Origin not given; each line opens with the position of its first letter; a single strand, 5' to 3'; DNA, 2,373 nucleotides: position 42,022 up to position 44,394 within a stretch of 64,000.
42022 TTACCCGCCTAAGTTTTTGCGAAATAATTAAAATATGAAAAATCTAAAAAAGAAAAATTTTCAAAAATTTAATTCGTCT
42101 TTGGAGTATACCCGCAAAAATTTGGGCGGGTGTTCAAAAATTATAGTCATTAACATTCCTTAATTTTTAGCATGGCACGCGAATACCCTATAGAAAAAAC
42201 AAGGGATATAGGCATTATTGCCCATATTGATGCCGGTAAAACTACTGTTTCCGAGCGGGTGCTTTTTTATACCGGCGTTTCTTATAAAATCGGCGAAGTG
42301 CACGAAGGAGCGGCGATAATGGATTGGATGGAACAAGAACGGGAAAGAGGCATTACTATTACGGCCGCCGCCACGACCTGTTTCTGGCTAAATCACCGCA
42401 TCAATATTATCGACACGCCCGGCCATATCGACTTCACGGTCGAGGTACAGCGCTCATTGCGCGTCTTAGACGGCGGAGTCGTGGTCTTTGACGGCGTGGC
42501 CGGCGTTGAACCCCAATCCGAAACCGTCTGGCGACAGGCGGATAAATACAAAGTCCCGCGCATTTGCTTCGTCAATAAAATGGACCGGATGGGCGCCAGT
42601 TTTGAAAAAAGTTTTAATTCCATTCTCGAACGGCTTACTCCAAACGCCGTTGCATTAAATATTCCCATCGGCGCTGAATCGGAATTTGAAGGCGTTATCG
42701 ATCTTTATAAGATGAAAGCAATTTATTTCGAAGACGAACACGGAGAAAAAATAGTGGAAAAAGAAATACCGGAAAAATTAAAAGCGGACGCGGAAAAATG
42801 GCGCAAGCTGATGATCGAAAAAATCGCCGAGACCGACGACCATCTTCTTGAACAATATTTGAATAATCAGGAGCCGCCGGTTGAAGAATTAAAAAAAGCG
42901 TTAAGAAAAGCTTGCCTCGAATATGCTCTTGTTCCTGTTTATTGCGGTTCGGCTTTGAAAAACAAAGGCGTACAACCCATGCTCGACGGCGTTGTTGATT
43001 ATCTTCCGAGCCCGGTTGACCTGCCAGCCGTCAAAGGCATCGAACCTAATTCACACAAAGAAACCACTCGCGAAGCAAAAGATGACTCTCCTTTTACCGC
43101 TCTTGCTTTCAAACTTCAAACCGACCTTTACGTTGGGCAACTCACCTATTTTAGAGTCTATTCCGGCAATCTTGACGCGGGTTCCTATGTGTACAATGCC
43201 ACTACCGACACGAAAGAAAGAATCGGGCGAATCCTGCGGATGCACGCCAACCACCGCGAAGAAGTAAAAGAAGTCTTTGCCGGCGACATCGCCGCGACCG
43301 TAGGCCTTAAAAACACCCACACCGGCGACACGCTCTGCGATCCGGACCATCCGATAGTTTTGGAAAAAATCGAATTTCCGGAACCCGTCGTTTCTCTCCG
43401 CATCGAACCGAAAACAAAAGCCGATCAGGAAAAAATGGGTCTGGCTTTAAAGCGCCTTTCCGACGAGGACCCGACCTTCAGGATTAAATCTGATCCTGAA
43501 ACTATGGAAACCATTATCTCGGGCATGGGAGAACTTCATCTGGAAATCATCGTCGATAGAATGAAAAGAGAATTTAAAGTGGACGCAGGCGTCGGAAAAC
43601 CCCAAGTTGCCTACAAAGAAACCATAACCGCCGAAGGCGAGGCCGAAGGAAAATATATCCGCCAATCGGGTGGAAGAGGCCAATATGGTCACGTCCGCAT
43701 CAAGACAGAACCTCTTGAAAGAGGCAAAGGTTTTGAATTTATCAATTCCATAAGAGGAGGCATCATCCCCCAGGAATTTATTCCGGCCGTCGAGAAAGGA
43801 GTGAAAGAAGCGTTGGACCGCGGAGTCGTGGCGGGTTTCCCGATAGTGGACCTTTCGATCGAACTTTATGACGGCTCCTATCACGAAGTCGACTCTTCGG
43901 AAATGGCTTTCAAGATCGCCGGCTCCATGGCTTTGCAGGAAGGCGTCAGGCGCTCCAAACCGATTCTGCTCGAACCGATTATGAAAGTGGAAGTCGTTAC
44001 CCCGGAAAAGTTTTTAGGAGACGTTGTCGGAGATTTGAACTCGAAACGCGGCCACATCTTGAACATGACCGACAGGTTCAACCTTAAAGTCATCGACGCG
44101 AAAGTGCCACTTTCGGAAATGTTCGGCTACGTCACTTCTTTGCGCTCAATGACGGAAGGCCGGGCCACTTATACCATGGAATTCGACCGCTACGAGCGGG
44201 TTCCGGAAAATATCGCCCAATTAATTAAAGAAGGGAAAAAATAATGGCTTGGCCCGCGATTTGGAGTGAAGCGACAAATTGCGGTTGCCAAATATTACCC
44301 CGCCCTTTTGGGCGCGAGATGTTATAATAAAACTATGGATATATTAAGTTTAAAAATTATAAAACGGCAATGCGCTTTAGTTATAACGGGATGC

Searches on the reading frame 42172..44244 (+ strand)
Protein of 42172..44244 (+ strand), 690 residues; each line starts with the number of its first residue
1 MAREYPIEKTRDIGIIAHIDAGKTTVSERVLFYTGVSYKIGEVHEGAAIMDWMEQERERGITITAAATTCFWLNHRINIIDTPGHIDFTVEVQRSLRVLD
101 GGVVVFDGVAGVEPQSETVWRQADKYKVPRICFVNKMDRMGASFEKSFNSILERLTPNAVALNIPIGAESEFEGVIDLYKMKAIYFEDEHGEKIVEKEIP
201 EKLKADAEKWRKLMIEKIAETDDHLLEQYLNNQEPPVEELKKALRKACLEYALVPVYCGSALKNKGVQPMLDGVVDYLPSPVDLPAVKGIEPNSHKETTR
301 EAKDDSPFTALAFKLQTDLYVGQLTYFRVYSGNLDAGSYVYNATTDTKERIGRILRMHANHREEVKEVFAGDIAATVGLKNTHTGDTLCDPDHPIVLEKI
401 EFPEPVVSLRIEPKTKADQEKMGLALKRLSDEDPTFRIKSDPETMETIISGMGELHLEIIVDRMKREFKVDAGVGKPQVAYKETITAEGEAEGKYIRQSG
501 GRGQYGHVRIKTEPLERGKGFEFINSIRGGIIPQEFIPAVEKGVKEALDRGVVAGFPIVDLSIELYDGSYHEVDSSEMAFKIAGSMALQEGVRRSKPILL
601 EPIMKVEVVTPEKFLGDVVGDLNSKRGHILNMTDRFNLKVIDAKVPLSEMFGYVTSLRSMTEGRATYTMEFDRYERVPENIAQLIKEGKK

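Call 37: search_protein_families(library=pfam, proteins=[window:42172-44244:+], max_evalue=0.001)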
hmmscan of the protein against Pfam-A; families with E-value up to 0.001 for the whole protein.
window:42172-44244:+ (690 aa): 7 families
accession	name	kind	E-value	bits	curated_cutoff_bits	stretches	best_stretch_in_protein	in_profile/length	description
PF00009.33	GTP_EFTU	-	4.1e-62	209.6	26.5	1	9-280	2-188/188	Elongation factor Tu GTP binding domain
PF03764.24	EFG_IV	-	8.1e-44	148.7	24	1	477-595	1-120/121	Elongation factor G, domain IV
PF14492.12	EFG_III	-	2.7e-33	114.3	27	1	402-475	1-74/75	Elongation Factor G, domain III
PF00679.30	EFG_C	-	2.9e-30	104.6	27.9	1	599-683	2-87/89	Elongation factor G C-terminus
PF03144.31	GTP_EFTU_D2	-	3.1e-18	66.4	30.3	1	322-389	1-73/73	Elongation factor Tu domain 2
PF22042.2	EF-G_D2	-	1.4e-17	64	27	1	307-390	1-83/84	Elongation factor G domain 2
PF16658.11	RF3_C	-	8e-06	26.1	40.1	1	410-490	14-94/132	Class II release factor RF3, C-terminal domain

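Call 39: find_homologous_proteins(query=window:42172-44241:+, max_evalue=1e-100)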
Query window:42172-44241:+ (690 aa): 8000 proteins with E <= 1e-100 among 8000 candidates; the best 120 are listed.
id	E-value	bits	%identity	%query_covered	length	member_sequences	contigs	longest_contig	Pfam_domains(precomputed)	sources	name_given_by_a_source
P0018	0.0e+0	1432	90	100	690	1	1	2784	PF00679.31,PF14492.13,PF00009.34,PF03764.25,PF16658.12,PF03144.32,PF22042.3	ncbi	-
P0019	0.0e+0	1431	90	100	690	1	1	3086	PF00679.31,PF14492.13,PF00009.34,PF03764.25,PF16658.12,PF03144.32,PF22042.3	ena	-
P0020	0.0e+0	1418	90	100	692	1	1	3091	PF00679.31,PF14492.13,PF00009.34,PF03764.25,PF16658.12,PF03144.32,PF22042.3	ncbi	-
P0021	0.0e+0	1416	89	100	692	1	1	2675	PF00679.31,PF14492.13,PF00009.34,PF03764.25,PF16658.12,PF03144.32,PF22042.3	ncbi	-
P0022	0.0e+0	1416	89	99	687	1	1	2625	PF00679.31,PF14492.13,PF00009.34,PF03764.25,PF16658.12,PF03144.32,PF22042.3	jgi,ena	-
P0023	0.0e+0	1396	88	100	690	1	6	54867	PF00679.31,PF14492.13,PF00009.34,PF03764.25,PF16658.12,PF03144.32,PF22042.3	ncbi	-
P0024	0.0e+0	1393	88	100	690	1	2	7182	PF00679.31,PF14492.13,PF00009.34,PF03764.25,PF16658.12,PF03144.32,PF22042.3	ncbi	-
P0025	0.0e+0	1388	88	100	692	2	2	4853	PF00679.31,PF14492.13,PF00009.34,PF03764.25,PF16658.12,PF03144.32,PF22042.3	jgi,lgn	jgi:elongation factor G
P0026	0.0e+0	1383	88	100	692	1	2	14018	PF00679.31,PF14492.13,PF00009.34,PF03764.25,PF16658.12,PF03144.32,PF22042.3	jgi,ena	jgi:elongation factor G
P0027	0.0e+0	1378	87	100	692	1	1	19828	PF00679.31,PF14492.13,PF00009.34,PF03764.25,PF16658.12,PF03144.32,PF22042.3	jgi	-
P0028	0.0e+0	1373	87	100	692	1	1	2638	PF00679.31,PF14492.13,PF00009.34,PF03764.25,PF16658.12,PF03144.32,PF22042.3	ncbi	-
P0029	0.0e+0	1371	86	100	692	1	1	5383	PF00679.31,PF14492.13,PF00009.34,PF03764.25,PF16658.12,PF03144.32,PF22042.3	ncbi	-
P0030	0.0e+0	1365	86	100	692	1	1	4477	PF00679.31,PF14492.13,PF00009.34,PF03764.25,PF16658.12,PF03144.32,PF22042.3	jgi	jgi:elongation factor G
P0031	0.0e+0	1363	86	100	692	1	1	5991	PF00679.31,PF14492.13,PF00009.34,PF03764.25,PF16658.12,PF03144.32,PF22042.3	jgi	-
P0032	0.0e+0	1363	86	100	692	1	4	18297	PF00679.31,PF14492.13,PF00009.34,PF03764.25,PF16658.12,PF03144.32,PF22042.3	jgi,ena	-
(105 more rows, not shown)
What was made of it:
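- EF-G is 86% identical to Candidatus Tagabacteria and 77% to Giovannonibacteria (call 39). The genome is CPR (call 39), a group generally thought to be episymbiotic (background knowledge).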
